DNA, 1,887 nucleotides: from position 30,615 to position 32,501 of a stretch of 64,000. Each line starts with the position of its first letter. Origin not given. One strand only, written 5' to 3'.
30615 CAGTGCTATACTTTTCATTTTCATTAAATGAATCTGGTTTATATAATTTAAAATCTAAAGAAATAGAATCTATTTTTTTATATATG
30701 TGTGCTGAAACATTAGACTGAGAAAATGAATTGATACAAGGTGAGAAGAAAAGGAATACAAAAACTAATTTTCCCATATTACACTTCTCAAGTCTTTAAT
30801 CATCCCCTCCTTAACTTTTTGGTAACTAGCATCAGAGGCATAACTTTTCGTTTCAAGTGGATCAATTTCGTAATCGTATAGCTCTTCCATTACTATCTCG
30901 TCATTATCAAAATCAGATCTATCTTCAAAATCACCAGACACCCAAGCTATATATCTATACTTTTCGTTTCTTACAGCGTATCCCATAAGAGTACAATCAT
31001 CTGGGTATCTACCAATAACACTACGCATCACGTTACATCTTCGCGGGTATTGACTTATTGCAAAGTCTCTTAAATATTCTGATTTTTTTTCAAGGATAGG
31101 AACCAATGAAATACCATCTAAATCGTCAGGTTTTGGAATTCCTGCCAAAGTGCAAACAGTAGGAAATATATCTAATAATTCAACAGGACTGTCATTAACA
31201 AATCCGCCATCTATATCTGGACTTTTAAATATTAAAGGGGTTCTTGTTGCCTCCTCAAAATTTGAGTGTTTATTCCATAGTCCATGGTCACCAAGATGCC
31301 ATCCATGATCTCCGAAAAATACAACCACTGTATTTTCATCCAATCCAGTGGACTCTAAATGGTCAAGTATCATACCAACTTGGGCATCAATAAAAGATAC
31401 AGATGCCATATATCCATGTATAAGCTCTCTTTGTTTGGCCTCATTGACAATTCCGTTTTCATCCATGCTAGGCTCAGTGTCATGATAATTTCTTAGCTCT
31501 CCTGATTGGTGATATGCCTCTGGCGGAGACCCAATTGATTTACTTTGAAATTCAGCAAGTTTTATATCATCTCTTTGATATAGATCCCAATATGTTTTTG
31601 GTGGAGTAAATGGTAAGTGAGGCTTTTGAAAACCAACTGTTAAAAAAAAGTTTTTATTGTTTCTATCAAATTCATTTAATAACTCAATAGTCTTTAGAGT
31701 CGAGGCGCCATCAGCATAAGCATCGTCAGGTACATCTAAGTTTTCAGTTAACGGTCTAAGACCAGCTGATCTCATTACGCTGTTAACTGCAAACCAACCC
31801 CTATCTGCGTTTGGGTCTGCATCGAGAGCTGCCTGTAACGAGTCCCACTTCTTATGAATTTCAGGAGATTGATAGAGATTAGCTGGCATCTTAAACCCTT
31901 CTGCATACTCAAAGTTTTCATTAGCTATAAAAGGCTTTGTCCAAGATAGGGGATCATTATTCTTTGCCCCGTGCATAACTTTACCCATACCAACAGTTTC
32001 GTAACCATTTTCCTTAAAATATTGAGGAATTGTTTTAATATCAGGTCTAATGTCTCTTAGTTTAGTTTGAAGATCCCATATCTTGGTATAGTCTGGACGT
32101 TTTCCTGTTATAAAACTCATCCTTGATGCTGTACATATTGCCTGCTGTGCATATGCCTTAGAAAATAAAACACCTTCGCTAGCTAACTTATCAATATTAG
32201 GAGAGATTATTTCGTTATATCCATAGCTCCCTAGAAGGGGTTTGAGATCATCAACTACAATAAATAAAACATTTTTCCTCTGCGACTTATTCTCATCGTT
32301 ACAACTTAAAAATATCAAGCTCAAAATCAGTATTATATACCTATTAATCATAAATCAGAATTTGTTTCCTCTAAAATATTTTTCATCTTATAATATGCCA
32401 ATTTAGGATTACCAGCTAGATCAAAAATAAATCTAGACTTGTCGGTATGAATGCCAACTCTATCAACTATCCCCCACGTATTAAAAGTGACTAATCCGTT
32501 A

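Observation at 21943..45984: Xylanase PUL loaded with six sulfatases: candidate sulfated-xylan (or xylose-rich sulfated algal glycan) utilisation system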

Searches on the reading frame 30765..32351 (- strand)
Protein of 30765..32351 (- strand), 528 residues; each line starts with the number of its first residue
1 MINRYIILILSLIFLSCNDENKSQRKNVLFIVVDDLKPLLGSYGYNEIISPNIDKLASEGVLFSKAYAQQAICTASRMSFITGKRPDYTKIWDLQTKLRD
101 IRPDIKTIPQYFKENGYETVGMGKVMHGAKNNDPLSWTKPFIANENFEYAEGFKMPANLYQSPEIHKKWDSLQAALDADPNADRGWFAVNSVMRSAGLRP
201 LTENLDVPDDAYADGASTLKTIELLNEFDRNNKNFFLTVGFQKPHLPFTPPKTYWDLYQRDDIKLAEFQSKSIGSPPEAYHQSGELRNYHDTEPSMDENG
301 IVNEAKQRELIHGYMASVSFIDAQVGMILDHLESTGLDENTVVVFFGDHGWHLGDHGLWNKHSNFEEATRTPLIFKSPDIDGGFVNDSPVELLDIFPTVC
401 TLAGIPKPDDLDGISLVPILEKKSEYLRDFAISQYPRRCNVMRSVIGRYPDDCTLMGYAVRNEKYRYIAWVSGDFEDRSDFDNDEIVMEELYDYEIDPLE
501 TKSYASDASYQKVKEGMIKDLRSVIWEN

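Call 3: search_protein_families(library=pfam, proteins=[window:30765-32351:-], max_evalue=0.01)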
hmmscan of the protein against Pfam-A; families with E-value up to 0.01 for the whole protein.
window:30765-32351:- (528 aa): 4 families
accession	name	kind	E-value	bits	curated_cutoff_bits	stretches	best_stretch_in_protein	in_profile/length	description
PF00884.28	Sulfatase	-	4.3e-45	154.7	25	1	26-405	1-301/301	Sulfatase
PF16347.10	SGSH_C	-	1.3e-15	58.3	29.3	1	354-523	1-150/154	N-sulphoglucosamine sulphohydrolase, C-terminal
PF01663.27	Phosphodiest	-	9.4e-06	25.9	23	1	316-351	186-221/342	Type I phosphodiesterase / nucleotide pyrophosphatase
PF02995.22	DUF229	-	1.5e-05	24.3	25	1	307-356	299-348/496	Protein of unknown function (DUF229)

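Call 16: search_solved_structures(query=window:30765-32351:-, max_evalue=1e-10)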
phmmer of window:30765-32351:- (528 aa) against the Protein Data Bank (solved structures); distinct sequences matched with E-value up to 1e-10: 73 (the best 60 are shown).
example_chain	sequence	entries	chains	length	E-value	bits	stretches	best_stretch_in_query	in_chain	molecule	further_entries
6hhm_A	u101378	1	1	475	5.5e-85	289.2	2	200-443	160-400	Arylsulfatase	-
5fql_A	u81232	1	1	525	6.1e-76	259.4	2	202-419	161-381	IDURONATE-2-SULFATASE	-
6ioz_A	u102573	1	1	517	1.1e-75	258.6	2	202-419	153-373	Iduronate 2-sulfatase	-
4upi_A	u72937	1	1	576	5.1e-40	140.8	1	207-469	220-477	SULFATASE FAMILY PROTEIN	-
7oz8_AAA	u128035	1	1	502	2e-37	132.3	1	222-421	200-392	Choline-sulfatase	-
6fny_A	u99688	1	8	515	1.2e-35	126.4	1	186-421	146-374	Choline-sulfatase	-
7p24_AAA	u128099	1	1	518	5.2e-35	124.3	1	308-515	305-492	Mucin-desulfating sulfatase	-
7pth_A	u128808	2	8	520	4.5e-34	121.2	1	186-421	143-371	Choline sulfatase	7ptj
6g5z_A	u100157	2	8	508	5.3e-34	121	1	186-421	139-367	Choline-sulfatase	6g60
5g2v_A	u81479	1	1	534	2.9e-33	118.6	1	306-512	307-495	N-ACETYLGLUCOSAMINE-6-SULFATASE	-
7lha_A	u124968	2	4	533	1.4e-30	109.7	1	210-517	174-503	Exo-L-galactose-6-sulfatase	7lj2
4upl_A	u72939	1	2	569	9.4e-30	107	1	170-438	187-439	SULFATASE FAMILY PROTEIN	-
3ed4_A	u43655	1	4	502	1.2e-29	106.6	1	313-424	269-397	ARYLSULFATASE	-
7ebp_A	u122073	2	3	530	3.2e-29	105.2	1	307-419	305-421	Sulfatase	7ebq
7sno_A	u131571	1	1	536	3.7e-29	105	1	308-523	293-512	Arylsulfatase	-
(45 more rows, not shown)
